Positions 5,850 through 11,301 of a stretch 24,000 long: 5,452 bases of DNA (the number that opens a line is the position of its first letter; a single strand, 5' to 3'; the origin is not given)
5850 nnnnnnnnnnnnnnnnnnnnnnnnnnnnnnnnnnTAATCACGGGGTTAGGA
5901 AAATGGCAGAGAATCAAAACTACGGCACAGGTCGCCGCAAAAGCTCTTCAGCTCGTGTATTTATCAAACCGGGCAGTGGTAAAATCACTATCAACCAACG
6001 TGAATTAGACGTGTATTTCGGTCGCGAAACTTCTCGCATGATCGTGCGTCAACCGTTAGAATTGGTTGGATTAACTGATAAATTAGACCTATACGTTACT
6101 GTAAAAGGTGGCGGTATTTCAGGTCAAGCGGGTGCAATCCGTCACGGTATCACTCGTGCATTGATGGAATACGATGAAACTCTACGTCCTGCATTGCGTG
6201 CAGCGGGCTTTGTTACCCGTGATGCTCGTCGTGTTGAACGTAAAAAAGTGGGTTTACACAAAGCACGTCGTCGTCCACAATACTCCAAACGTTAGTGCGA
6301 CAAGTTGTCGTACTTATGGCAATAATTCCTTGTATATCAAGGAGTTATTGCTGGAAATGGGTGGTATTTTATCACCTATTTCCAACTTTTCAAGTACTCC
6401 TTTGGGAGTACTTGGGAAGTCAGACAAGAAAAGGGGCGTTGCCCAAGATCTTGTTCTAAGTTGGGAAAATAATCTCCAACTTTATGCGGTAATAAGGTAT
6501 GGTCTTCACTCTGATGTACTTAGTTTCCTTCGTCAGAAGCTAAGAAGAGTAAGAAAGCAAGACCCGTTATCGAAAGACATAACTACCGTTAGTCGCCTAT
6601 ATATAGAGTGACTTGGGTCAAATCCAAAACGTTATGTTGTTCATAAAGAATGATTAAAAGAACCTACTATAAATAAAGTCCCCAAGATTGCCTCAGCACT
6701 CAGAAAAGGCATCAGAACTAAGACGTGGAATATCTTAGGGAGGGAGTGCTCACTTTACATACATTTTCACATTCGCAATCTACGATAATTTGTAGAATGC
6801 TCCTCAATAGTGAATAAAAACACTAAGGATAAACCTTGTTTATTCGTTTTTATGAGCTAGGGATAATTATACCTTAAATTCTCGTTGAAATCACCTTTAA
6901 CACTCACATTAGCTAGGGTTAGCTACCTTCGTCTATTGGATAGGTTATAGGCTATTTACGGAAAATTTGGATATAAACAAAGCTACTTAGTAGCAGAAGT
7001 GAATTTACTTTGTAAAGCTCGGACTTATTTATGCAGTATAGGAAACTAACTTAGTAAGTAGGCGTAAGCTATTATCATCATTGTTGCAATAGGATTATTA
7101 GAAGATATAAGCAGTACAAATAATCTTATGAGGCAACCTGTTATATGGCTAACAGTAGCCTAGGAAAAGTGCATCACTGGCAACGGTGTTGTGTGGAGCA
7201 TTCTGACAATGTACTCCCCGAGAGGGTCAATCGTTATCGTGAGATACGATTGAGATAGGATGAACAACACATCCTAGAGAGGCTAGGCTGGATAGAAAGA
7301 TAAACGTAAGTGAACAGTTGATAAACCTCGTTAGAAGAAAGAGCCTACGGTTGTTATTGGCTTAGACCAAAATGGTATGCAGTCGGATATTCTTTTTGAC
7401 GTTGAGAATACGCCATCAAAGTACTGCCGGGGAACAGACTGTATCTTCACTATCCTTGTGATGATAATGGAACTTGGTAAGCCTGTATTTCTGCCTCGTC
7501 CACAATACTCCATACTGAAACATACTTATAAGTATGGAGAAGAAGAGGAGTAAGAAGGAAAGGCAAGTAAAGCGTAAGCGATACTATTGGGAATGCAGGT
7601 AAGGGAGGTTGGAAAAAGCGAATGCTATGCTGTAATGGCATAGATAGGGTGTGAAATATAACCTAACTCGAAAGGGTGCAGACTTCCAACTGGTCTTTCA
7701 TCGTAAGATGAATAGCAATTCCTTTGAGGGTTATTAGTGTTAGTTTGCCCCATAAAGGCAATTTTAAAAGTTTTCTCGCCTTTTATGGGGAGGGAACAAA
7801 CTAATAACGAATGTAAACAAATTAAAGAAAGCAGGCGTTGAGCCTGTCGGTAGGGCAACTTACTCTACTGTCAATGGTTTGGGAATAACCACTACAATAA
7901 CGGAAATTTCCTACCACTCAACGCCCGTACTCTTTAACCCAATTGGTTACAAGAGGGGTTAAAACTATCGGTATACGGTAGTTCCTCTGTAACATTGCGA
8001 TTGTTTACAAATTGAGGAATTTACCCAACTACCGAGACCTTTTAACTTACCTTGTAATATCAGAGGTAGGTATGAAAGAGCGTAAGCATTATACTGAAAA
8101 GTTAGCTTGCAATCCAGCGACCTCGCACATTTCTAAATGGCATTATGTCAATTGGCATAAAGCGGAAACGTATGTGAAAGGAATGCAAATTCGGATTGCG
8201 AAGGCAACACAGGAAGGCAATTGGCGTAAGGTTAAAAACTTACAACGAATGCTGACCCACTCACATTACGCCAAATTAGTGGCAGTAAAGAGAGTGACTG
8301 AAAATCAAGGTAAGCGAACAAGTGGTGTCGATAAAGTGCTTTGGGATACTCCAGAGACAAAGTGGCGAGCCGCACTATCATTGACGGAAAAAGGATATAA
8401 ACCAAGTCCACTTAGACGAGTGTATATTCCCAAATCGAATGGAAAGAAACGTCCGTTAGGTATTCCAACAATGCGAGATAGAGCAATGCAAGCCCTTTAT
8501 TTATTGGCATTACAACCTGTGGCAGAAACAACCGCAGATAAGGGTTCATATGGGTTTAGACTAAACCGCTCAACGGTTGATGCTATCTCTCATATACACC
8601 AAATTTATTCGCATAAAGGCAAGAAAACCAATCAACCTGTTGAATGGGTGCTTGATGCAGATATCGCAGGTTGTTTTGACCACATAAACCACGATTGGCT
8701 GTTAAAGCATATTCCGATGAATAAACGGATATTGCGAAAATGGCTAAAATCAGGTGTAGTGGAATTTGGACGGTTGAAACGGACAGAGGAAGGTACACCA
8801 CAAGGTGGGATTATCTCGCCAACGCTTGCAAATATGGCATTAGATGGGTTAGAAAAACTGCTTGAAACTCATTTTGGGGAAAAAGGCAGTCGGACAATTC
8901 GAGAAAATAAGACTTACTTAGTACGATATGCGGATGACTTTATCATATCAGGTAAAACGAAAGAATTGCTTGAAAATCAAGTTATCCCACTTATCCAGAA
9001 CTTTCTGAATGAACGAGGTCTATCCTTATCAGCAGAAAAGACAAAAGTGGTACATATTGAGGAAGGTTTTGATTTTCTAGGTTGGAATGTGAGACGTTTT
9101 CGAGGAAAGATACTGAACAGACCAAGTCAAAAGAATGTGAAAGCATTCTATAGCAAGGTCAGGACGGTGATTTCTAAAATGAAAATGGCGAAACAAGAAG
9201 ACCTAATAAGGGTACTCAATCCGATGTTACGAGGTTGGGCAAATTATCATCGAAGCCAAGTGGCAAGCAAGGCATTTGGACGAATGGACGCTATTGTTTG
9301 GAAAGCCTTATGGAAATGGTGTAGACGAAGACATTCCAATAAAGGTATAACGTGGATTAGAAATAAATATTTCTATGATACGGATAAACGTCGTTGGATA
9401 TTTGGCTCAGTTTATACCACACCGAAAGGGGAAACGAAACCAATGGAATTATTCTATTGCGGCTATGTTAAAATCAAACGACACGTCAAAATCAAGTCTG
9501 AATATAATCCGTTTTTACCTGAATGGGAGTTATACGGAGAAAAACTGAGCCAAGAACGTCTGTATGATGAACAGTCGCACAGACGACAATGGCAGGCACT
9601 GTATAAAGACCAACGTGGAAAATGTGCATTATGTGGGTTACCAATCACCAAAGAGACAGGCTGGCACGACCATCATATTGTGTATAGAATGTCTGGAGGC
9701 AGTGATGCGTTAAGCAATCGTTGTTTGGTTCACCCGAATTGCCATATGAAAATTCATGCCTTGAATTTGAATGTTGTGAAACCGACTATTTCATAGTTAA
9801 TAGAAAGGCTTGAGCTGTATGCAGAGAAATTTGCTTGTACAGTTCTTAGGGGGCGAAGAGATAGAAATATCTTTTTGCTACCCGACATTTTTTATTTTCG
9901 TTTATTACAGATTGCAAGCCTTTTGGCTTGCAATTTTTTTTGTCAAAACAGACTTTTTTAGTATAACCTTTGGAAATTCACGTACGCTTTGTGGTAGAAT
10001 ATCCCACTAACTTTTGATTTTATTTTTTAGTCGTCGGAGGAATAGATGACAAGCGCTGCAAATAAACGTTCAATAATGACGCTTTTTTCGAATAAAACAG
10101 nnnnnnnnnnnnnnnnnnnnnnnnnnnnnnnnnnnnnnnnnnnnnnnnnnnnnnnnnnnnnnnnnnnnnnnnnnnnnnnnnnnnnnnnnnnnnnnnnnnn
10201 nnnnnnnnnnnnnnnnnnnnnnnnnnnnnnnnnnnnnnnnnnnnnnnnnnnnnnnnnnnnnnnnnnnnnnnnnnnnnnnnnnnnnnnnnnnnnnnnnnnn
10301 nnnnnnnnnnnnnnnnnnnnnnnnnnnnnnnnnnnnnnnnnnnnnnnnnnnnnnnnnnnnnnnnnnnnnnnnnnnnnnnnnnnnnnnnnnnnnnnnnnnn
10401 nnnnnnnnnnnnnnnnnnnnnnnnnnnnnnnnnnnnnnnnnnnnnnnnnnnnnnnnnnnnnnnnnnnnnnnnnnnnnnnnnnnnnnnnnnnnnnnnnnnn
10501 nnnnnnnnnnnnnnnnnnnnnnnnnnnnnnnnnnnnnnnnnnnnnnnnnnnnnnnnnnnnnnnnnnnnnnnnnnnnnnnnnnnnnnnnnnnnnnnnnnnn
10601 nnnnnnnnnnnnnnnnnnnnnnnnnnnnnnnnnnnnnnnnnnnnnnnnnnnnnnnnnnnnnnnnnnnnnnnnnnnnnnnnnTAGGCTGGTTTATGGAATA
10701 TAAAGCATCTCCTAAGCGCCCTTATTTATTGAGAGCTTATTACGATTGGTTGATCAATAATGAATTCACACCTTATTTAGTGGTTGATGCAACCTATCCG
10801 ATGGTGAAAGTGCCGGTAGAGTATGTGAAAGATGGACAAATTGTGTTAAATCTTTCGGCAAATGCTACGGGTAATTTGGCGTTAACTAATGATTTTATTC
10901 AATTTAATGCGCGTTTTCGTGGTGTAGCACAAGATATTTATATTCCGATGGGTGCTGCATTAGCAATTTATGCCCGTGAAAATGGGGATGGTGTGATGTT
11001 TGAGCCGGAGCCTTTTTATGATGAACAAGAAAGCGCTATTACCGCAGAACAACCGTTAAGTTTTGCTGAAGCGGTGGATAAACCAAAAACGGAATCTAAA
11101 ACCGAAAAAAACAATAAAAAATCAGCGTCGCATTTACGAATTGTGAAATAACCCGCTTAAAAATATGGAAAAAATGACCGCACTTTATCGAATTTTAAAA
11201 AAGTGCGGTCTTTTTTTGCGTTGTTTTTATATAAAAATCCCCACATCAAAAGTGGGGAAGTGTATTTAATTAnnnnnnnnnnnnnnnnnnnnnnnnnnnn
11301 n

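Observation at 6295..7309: About 1 kb of ORF-free, hairpin-dense RNA between the intact 5' splice site and the canonical ribozyme body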

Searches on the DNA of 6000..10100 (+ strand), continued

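Call 85: get_annotated_region(hit=H21, flank=3500)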
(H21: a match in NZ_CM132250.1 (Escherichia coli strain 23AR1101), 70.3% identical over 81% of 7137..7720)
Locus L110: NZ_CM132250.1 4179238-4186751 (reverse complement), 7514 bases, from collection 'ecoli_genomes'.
description: Escherichia coli strain 23AR1101 chromosome, whole genome shotgun sequence
organism: Escherichia coli strain 23AR1101 (NCBI taxid 562)
replicon: chromosome; assembly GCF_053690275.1
host: Homo sapiens; source: feces; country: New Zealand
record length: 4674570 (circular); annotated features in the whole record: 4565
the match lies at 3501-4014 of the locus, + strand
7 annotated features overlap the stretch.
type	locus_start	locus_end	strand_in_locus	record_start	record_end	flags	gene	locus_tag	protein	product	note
CDS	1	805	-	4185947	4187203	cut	yjeH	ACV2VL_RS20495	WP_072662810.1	L-methionine/branched-chain amino acid transporter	-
CDS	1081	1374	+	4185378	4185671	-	groS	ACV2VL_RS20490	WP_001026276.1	co-chaperone GroES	-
CDS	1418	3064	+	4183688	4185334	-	groL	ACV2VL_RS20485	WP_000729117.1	chaperonin GroEL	60 kDa chaperone family; promotes refolding of misfolded polypeptides especially under stressful conditions; forms two ...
CDS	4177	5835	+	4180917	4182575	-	ltrA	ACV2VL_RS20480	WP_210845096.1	group II intron reverse transcriptase/maturase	-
CDS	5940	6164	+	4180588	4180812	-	-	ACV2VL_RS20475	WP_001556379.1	DUF2188 domain-containing protein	-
CDS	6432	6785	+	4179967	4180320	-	yjeI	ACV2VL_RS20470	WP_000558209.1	DUF4156 domain-containing protein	-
CDS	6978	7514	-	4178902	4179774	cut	yjeJ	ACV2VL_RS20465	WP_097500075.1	YjeJ family protein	-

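Call 86: get_annotated_region(hit=H22, flank=3500)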
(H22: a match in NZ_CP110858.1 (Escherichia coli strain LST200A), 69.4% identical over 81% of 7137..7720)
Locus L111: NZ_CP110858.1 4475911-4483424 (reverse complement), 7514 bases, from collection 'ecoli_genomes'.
description: Escherichia coli strain LST200A chromosome, complete genome
organism: Escherichia coli strain LST200A (NCBI taxid 562)
replicon: chromosome; assembly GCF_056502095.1
host: Homo sapiens; source: Boston, MA, USA; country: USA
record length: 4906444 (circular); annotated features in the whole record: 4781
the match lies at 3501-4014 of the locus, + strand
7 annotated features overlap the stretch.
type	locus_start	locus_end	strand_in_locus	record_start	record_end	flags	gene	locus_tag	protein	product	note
CDS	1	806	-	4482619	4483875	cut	yjeH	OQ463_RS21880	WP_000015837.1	L-methionine/branched-chain amino acid transporter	-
CDS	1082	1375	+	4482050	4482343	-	groS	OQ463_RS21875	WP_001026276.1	co-chaperone GroES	-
CDS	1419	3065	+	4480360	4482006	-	groL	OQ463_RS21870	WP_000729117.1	chaperonin GroEL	60 kDa chaperone family; promotes refolding of misfolded polypeptides especially under stressful conditions; forms two ...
CDS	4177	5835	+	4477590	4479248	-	ltrA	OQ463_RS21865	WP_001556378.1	group II intron reverse transcriptase/maturase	-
CDS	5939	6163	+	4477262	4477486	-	-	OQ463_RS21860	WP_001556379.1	DUF2188 domain-containing protein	-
CDS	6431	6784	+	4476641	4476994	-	yjeI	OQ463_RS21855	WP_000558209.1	DUF4156 domain-containing protein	-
CDS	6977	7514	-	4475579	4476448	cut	yjeJ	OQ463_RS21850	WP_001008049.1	YjeJ family protein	-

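Call 91: build_rna_model(alignment_id=A3)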
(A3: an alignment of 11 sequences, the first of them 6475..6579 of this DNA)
Model R1 built from alignment A3 (11 sequences, 114 columns); structure: RNAalifold consensus.
model positions 105; base pairs 26; branch points 0; effective number of sequences 1.76; information 0.59 bits per position. Calibrated on 0.2 Mb of random sequence (short: E-values are rough).
structure used (alignment columns):
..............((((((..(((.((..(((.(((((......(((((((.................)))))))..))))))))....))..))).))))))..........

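Call 92: search_with_rna_model(model_id=R1, sources=[window, L018, L019, L020, L086, L098, L099, L110, L022, L024, L025, L026, L029, L031, L036, L037, L041, L045, L046, L049, L050, L053, L058, L059, L066, L069, L071, L078, L087, L089, L090, L092, L001, L002, L096, L003], max_evalue=1)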
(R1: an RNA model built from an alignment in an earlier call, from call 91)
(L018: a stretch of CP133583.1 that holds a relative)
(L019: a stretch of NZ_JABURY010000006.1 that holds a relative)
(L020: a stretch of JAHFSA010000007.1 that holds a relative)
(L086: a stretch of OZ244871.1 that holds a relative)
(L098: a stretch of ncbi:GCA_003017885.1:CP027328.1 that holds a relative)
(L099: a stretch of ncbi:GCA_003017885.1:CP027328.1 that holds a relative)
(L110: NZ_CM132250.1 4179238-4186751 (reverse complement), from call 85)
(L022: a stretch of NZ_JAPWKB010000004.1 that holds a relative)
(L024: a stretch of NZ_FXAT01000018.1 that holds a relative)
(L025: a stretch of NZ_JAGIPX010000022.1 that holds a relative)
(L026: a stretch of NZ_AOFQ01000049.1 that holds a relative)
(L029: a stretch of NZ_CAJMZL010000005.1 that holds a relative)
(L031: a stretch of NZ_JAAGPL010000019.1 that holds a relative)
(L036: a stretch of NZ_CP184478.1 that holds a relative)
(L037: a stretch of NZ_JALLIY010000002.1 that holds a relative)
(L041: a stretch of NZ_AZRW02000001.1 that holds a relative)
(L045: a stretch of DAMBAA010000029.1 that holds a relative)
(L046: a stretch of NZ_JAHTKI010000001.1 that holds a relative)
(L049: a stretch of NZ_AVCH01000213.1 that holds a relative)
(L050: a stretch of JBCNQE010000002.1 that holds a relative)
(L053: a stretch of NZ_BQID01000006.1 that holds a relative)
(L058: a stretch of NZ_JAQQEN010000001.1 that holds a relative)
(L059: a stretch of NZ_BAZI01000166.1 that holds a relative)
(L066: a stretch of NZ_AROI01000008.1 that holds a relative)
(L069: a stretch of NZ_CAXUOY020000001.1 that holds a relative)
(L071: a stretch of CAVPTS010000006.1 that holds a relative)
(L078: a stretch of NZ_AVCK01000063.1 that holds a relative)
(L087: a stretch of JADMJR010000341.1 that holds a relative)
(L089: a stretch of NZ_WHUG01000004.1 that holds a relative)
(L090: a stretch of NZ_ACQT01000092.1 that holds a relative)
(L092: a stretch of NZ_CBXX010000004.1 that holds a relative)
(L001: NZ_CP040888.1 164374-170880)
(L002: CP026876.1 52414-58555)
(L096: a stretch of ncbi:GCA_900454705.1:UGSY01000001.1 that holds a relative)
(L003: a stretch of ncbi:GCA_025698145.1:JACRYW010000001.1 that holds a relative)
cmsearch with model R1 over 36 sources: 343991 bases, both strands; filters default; matches with E-value up to 1: 1.
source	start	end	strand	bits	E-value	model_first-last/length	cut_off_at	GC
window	6475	6579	+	111.5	6.1e-23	1-105/105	no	0.4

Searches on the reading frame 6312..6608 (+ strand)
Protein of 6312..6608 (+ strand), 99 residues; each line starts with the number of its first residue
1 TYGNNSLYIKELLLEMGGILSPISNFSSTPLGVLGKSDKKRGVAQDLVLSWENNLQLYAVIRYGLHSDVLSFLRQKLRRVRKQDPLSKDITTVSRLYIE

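Call 74: search_protein_families(library=pfam, proteins=[window:6312-6608:+], max_evalue=0.01)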
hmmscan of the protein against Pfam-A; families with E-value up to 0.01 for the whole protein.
window:6312-6608:+ (99 aa): 0 families

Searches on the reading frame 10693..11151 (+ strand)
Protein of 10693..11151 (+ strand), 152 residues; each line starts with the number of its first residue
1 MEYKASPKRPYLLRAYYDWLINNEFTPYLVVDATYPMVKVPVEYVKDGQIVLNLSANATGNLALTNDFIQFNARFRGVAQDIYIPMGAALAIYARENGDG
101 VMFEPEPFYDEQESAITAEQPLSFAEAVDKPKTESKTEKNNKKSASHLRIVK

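Call 76: list_cluster_members(proteins=[window:10693-11151:+, window:12865-14097:+, window:3127-5109:+])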
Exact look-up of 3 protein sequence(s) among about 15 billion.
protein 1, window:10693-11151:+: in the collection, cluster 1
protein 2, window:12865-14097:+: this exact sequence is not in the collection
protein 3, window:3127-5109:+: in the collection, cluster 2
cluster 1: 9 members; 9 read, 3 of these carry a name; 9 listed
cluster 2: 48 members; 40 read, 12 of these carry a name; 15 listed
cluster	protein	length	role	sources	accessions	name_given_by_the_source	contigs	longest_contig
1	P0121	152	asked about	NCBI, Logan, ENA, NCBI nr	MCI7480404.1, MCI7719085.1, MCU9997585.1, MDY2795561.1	ClpXP protease specificity-enhancing factor [[Pasteurella] aerogenes]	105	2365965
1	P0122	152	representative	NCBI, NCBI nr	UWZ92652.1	ClpXP protease specificity-enhancing factor [[Pasteurella] aerogenes]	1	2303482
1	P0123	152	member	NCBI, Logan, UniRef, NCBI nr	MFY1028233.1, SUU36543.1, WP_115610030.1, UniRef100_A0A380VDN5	ClpXP protease specificity-enhancing factor [Actinobacillus seminis] | ClpXP protease specificity-enhancing factor n=1 Tax=Actinobacillus seminis TaxID=722 ...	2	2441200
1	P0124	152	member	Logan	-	-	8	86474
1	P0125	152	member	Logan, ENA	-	-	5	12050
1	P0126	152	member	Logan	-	-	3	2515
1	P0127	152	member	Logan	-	-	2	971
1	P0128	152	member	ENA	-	-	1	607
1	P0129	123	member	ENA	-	-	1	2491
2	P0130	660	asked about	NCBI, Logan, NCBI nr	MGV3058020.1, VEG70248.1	exodeoxyribonuclease V subunit alpha [[Pasteurella] aerogenes]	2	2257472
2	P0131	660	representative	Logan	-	-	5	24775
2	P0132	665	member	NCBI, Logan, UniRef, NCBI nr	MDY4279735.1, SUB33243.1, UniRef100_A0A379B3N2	MAG: exodeoxyribonuclease V subunit alpha [[Pasteurella] mairii] | RecBCD enzyme subunit RecD n=1 Tax=[Pasteurella] mairii TaxID=757 RepID=A0A379B3N2_9PAST | exodeoxyribonuclease V subunit alpha [[Pasteurella] mairii]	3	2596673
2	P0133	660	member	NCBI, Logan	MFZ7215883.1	exodeoxyribonuclease V subunit alpha [[Pasteurella] aerogenes]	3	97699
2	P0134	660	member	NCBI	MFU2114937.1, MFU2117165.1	exodeoxyribonuclease V subunit alpha [[Pasteurella] aerogenes]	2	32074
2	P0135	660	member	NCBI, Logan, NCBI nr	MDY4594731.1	MAG: exodeoxyribonuclease V subunit alpha [[Pasteurella] aerogenes] | exodeoxyribonuclease V subunit alpha [[Pasteurella] aerogenes]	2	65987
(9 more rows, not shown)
